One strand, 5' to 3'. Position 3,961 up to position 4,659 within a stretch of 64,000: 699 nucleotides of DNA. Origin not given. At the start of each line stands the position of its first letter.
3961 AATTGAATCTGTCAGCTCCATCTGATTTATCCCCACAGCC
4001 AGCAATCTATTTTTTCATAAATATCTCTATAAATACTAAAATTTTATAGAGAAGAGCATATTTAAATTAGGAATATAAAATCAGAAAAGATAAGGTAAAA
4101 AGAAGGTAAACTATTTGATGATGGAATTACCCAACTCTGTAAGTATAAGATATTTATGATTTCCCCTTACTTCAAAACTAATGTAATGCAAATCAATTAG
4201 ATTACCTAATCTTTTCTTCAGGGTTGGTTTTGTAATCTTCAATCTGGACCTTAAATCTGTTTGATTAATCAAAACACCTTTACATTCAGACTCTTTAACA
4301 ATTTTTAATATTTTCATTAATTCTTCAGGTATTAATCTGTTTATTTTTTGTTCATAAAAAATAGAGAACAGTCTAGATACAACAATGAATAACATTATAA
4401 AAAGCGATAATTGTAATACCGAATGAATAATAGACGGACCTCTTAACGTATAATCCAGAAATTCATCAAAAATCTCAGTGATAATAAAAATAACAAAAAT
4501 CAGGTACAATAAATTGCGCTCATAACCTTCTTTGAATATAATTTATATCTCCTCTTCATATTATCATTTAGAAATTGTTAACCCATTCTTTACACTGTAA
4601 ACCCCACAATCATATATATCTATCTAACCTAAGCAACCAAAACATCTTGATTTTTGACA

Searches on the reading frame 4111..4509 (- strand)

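Call 15: search_protein_families(library=pfam, max_evalue=0.05, proteins=[window:4111-4509:-])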
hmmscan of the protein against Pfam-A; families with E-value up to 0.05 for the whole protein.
window:4111-4509:- (132 aa): 3 families
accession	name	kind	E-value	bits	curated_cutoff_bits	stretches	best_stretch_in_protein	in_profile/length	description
PF08016.18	PKD_channel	-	0.0025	17.7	22.4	1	1-60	13-73/225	Polycystin cation channel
PF13412.12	HTH_24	-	0.0073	16.3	21.9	1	67-110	8-47/48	Winged helix-turn-helix DNA-binding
PF10557.15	Cullin_Nedd8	-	0.011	16.3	36.9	1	64-111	10-58/63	Cullin protein neddylation domain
